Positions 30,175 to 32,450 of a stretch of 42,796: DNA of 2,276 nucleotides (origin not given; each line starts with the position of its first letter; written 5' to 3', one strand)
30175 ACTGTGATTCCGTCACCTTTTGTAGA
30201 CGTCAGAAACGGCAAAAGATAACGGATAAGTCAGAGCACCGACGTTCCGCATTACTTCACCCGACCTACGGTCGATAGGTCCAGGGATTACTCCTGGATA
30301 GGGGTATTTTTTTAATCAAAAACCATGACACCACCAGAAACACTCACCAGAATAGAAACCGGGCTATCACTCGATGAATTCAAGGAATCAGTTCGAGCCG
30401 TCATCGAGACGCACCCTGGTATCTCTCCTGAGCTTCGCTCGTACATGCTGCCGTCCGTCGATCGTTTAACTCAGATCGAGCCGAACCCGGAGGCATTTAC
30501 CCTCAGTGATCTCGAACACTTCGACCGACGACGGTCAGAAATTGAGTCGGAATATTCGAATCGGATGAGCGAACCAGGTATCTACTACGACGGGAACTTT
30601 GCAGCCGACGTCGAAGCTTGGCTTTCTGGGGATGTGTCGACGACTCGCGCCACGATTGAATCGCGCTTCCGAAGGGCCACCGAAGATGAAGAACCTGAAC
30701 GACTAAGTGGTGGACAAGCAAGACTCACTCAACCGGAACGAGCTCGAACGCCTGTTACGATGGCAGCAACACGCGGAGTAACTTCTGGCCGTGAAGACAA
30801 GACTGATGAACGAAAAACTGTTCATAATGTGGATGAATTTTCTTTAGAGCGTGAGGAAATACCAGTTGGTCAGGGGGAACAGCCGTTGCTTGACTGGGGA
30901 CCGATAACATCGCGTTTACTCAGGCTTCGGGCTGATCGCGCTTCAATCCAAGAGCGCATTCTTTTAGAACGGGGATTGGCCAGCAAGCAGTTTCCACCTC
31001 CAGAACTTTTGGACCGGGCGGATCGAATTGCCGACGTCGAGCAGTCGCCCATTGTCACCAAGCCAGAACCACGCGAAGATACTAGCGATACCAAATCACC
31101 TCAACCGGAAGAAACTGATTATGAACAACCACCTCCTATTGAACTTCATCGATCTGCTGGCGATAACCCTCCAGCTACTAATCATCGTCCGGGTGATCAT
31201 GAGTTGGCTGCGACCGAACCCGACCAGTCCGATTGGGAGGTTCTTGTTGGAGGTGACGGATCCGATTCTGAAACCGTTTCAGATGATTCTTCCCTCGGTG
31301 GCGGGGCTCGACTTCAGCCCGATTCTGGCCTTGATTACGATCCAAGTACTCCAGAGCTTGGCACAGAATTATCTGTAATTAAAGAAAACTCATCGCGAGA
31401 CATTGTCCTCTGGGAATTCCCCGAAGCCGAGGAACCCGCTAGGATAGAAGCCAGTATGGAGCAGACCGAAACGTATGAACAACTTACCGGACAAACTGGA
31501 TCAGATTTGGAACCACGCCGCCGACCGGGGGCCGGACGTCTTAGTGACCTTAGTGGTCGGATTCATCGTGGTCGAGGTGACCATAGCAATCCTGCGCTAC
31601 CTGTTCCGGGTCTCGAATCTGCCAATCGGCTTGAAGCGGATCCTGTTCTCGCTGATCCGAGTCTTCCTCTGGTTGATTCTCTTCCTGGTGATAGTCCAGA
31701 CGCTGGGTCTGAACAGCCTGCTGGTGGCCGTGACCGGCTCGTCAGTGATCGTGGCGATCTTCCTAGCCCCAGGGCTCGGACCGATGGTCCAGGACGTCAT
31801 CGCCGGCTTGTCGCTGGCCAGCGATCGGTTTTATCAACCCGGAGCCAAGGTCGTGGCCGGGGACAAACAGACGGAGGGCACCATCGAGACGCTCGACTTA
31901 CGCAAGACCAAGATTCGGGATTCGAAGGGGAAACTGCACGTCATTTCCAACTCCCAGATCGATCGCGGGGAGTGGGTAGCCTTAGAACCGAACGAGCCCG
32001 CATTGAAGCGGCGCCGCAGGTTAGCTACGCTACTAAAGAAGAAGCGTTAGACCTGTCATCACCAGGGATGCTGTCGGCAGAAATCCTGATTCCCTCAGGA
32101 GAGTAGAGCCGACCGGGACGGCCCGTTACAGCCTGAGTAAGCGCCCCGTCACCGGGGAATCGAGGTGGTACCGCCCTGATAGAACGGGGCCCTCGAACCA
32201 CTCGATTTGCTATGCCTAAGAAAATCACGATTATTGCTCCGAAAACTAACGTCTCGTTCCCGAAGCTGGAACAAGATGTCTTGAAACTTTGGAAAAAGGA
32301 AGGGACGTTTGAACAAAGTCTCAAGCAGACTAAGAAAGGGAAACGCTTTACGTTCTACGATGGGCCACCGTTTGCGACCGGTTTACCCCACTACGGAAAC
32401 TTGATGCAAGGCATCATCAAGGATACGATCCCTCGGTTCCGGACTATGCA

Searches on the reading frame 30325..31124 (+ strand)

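Call 9: search_protein_families(library=pfam, proteins=[window:30325-31030:+], max_evalue=1)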
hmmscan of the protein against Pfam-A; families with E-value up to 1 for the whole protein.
window:30325-31030:+ (235 aa): 1 family
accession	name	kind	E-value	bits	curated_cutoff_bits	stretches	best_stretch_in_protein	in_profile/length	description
PF00611.28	FCH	-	0.014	16.1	27.8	1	59-83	15-39/78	Fes/CIP4, and EFC/F-BAR homology domain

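Call 62: search_solved_structures(query=A5, max_evalue=10)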
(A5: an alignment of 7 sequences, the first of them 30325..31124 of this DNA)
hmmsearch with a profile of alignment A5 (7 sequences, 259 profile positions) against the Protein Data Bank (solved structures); distinct sequences matched with E-value up to 10: 0.
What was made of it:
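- On Any known protein family (for ORF-X): PDB profile search: 0 hits at E up to 10 (call 62).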

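Call 63: search_protein_families(library=pfam, alignment_id=A5, max_evalue=1)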
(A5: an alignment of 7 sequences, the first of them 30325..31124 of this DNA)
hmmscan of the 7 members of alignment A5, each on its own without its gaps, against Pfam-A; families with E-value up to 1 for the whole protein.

A. member 1, window:30325-31124:+ (266 aa): 1 family
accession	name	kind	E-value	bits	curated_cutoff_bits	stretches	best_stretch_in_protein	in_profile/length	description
PF00611.28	FCH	-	0.018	15.8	27.8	1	59-83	15-39/78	Fes/CIP4, and EFC/F-BAR homology domain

B. families by the number of members that match (of 7 scanned): 1 family
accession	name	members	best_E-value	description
PF00611.28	FCH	1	0.018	Fes/CIP4, and EFC/F-BAR homology domain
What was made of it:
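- Closest known: ylm/division-cluster tail of Gram-positive bacteria. Different: No SepF or DivIVA signature is found in ORF-X (call 63).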

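Call 70: predict_structure(alignment_id=A7)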
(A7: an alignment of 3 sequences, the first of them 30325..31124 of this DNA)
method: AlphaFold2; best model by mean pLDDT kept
length: 266 residues; sequences in the alignment: 3
mean_pLDDT: 54.4   pTM: 0.29
mean pLDDT of the five models: 54.4, 52.8, 47.1, 45.8, 45.0
residues with pLDDT >= 90: 0; 70-90: 67; 50-70: 79; < 50: 120
segments of 3 or more residues with pLDDT < 50: 1-13, 50-62, 122-189, 240-262
pLDDT, mean of each block of 10 residues (from residue 1): 34 60 76 73 65 42 58 75 82 77 72 78 42 34 35 34 32 33 39 60 58 62 63 58 35 41 46
secondary structure, 60 per line:
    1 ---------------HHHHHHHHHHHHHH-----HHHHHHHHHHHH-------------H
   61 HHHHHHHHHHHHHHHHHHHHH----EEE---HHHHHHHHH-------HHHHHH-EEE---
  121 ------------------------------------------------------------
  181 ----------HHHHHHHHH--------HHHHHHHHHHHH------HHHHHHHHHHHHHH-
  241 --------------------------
elements in order: H16-29 H35-46 H60-81 E86-88 H92-100 H108-113 E115-117 H191-199 H208-219 H226-239
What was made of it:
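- ORF-X is helical plus disordered, like many division adaptors (call 70).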

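Call 73: find_homologous_proteins(query=A5, max_evalue=0.001)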
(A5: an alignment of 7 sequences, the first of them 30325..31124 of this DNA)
Query A5 (7 sequences): 8000 candidates shared short words with the query, none scored E <= 0.001.

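Call 75: fold_search(model_id=the predicted structure, library=pdb)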
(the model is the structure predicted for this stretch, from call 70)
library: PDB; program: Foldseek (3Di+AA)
matches with E <= 10: 8; with E <= 0.001: 0
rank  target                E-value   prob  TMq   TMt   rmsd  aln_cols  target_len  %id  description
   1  9ir4_C                2.7e+00  0.33  0.12  0.43   9.7        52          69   17  Cryo-EM structure of Nipah virus L-P (H1165Y) polymerase complex (released 2024-12-11)
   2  5m1m                  2.9e+00  0.10  0.15  0.23  12.4       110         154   13  Crystal structure of matrix protein 1 from Influenza C virus (strain C/Ann Arbor/1/1950) (released 2017-02-08)
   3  2es4_E                4.0e+00  0.10  0.14  0.14   9.5        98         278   14  Crystal structure of the Burkholderia glumae lipase-specific foldase in complex with its cognate lipase (released 2006-03-07)
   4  8r2v_A                7.2e+00  0.08  0.16  0.14   7.3        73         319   15  Crystal structure of hydroxyquinol-1,2-dioxygenase from Gelatoporia subvermispora (GsHDX1) (released 2024-11-13)
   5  5v7b_A                8.6e+00  0.04  0.13  0.19  12.8       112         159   14  Crystal structure of Influenza A virus matrix protein M1 (NLS-88E) (released 2017-04-12)
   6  9mlu_C                9.1e+00  0.15  0.14  0.45   4.5        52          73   17  FbaA with Factor H 6-7 domain (released 2026-02-04)
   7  1v74_B                9.7e+00  0.04  0.11  0.24   5.8        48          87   14  Structure of the E. coli colicin D bound to its immunity protein ImmD (released 2004-03-30)
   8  5v7s_B                9.7e+00  0.04  0.13  0.21  12.6       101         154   15  Crystal structure of Influenza A virus matrix protein M1 (NLS-88E, pH 6.2) (released 2017-04-12)
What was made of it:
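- On Any known protein family (for ORF-X): Foldseek best hit E 2.7 on a low-confidence model (calls 70, 75).
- There is no Pfam hit to SepF, DivIVA or GpsB even at E up to 1 (call 63), and no fold match (call 75).
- Tried and rejected: Foldseek against the PDB gave only chance-level hits (calls 70, 75).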

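Call 95: search_protein_families(library=ncbifam, alignment_id=A5, max_evalue=1)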
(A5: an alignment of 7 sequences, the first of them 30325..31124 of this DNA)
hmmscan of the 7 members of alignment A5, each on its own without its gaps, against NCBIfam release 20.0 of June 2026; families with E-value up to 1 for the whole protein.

A. member 1, window:30325-31124:+ (266 aa): 0 families

B. families by the number of members that match (of 7 scanned): 1 family
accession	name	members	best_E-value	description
NF002401.0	PRK01441.1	1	0.1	Maf-like protein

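Call 96: search_protein_families(library=phrogs, alignment_id=A5, max_evalue=0.1)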
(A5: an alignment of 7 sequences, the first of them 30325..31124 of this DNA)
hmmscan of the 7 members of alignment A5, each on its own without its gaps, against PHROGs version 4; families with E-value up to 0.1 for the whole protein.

A. member 1, window:30325-31124:+ (266 aa): 0 families

B. families by the number of members that match (of 7 scanned): 0 families

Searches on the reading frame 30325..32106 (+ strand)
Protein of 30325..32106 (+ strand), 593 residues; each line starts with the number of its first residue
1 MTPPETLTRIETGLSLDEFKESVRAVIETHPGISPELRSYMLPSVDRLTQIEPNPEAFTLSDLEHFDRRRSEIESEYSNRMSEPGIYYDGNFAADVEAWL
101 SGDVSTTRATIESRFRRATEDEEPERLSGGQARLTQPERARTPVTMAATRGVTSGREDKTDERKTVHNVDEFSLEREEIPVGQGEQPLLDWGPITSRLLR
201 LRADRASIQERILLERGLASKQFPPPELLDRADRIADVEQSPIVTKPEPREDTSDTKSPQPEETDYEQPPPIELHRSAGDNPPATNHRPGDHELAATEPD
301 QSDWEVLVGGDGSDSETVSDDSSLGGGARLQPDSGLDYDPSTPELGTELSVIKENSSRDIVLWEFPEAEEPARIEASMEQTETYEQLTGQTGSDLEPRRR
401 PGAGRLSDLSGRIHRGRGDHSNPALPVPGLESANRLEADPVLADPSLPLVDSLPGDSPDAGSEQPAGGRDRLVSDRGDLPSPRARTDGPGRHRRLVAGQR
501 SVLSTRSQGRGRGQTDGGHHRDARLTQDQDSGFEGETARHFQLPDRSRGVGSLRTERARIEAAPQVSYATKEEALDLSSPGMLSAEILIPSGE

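Call 6: search_protein_families(library=pfam, proteins=[window:30325-32106:+], max_evalue=0.01)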
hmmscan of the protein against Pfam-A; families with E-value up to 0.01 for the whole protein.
window:30325-32106:+ (593 aa): 0 families

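Call 8: search_protein_families(library=ncbifam, proteins=[window:30325-32106:+], max_evalue=0.01)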
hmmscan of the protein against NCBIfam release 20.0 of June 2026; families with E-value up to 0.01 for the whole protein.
window:30325-32106:+ (593 aa): 0 families

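Call 11: find_homologous_proteins(query=window:30325-32106:+, max_evalue=0.001)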
Query window:30325-32106:+ (593 aa): 3 proteins with E <= 0.001 among 8000 candidates.
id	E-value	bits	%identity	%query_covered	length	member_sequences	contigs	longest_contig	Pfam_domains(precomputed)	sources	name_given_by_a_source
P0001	0.0e+0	1296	100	100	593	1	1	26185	-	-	-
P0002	2.2e-40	157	44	39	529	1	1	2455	-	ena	-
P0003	2.1e-35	141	39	42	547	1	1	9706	-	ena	-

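Call 15: find_encoding_contigs(protein=P0003, flank=10000)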
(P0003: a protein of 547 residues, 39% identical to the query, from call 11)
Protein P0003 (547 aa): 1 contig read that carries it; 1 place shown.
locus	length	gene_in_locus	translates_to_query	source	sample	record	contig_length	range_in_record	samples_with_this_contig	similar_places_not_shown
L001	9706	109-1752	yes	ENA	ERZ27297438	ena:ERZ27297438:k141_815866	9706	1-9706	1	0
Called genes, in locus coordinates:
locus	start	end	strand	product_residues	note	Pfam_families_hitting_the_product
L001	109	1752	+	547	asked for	-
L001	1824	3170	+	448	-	-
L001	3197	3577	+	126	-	-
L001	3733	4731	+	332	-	PF01118:Semialdhyde_dh, PF22698:Semialdhyde_dhC_1, PF02774:Semialdhyde_dhC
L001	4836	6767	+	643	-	PF05157:MshEN (weak), PF00437:T2SSE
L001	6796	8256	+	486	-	PF08486:SpoIID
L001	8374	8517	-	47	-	-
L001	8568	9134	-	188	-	-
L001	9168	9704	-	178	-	?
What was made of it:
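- In L001 and L002 ORF-X is not next to division genes (call 15).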

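Call 16: find_encoding_contigs(protein=P0002, flank=10000)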
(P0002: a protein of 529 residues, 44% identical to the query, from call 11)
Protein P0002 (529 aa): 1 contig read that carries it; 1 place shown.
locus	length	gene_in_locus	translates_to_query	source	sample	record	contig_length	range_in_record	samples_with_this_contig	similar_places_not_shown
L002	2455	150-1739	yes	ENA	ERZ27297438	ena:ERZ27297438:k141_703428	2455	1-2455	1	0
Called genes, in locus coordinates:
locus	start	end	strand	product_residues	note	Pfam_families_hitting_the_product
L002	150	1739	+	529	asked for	-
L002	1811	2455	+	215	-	?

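Call 80: search_protein_families(library=pfam, proteins=[L001:1824-3170:+], max_evalue=0.01)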
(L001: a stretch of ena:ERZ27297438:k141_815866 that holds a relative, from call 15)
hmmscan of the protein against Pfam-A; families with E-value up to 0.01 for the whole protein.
L001:1824-3170:+ (448 aa): 0 families

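Call 92: find_encoding_contigs(protein=P0001, flank=3000, max_places=3)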
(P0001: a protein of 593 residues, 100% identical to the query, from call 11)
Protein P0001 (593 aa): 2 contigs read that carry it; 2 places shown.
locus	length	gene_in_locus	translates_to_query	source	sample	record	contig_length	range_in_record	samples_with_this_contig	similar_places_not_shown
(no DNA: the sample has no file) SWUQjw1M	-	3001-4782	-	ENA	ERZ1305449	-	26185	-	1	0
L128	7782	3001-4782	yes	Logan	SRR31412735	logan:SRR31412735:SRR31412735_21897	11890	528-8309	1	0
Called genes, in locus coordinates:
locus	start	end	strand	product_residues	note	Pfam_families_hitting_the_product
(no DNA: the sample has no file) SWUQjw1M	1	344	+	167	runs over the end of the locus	PF22811:Zn_ribbon_NrdR, PF03477:ATP-cone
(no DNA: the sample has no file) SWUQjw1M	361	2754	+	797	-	PF00317:Ribonuc_red_lgN, PF02867:Ribonuc_red_lgC, PF12637:TSCPD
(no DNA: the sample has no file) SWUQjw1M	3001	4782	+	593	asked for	-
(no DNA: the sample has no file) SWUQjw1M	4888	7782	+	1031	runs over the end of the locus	PF00133:tRNA-synt_1, PF09334:tRNA-synt_1g (weak), PF08264:Anticodon_1, PF19302:DUF5915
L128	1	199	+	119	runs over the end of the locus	PF22811:Zn_ribbon_NrdR, PF03477:ATP-cone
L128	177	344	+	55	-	-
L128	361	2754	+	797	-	PF00317:Ribonuc_red_lgN, PF02867:Ribonuc_red_lgC, PF12637:TSCPD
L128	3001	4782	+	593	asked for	-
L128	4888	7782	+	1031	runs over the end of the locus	PF00133:tRNA-synt_1, PF09334:tRNA-synt_1g (weak), PF08264:Anticodon_1, PF19302:DUF5915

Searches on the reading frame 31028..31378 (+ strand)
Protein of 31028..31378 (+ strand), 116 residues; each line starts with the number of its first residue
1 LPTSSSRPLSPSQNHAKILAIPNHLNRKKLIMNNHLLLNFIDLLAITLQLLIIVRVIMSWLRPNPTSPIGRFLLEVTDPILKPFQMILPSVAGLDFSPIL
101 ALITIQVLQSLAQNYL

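Call 9: search_protein_families(library=pfam, proteins=[window:31028-31378:+], max_evalue=1)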
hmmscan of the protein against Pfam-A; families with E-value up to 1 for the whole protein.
window:31028-31378:+ (116 aa): 1 family
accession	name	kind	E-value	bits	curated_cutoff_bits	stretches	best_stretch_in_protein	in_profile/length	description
PF02325.22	YGGT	-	8e-19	68.3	27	1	48-111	7-69/70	YGGT family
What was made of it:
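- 31121..31378 (+): yggT/ylmG-family small membrane protein (85 aa), in the +1 frame relative to ORF-X. PF02325 8e-19 (call 9).
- On YGGT/YlmG (PF02325): 68.3 bits against a cut-off of 27, E 8e-19, for 31028-31378 (call 9).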

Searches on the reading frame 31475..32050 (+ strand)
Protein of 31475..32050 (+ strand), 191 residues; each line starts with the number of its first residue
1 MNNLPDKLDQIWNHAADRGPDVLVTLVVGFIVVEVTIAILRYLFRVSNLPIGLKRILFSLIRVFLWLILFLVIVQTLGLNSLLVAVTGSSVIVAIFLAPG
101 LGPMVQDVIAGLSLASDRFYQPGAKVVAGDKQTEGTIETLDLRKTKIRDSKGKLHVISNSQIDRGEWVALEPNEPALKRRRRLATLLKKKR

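Call 9: search_protein_families(library=pfam, proteins=[window:31475-32050:+], max_evalue=1)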
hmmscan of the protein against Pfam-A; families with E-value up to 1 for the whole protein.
window:31475-32050:+ (191 aa): 1 family
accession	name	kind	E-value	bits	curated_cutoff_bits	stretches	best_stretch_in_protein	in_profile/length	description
PF00924.24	MS_channel_2nd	-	8e-07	29.5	20.2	1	105-162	3-58/68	Mechanosensitive ion channel, beta-domain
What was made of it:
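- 31475..32050 (+): Short MscS-like membrane protein (191 aa; TM helices plus beta-domain only), in the +1 frame relative to ORF-X. PF00924 8e-7 (call 9).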

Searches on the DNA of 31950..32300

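Call 58: search_rna_families(source=window, start=31950, end=32300, threshold=evalue, max_evalue=1, show_alignments=1)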
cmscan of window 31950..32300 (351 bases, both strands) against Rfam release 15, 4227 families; matches with E-value up to 1: 1.
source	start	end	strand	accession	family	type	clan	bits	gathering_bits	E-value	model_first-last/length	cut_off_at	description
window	32038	32197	+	RF00230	T-box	Cis-reg; leader;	-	39.5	93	1.6e-07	1-219/219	no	T-box leader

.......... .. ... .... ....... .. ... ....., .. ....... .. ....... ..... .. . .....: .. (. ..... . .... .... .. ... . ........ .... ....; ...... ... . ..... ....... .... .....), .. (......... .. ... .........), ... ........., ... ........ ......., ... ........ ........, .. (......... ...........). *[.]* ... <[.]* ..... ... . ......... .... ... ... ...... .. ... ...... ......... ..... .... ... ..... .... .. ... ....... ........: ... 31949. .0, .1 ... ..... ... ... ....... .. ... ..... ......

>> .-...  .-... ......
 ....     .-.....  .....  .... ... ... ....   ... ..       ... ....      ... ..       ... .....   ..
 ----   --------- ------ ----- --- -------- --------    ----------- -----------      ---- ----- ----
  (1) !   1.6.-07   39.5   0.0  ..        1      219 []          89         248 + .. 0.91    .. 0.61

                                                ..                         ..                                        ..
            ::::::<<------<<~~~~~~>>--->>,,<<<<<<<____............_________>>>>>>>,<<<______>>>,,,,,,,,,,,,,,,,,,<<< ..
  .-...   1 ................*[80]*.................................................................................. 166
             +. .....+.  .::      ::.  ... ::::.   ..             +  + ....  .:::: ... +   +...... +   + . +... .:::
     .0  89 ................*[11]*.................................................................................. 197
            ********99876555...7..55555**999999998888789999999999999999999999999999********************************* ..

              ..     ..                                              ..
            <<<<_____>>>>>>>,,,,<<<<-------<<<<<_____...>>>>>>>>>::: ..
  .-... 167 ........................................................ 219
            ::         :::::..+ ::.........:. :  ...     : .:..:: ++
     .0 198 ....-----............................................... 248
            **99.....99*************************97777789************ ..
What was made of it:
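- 32038..32197 (+): T-box-like leader of ileS. It marks the likely downstream limit of the B12-gated unit. RF00230 39.5 bits (gathering score 93), E 1.6e-7, with the GGUGGUACCGC motif (call 58).
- On T-box leader (RF00230): 39.5 bits against 93, E 1.6e-7, with a conserved T-box sequence (call 58).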
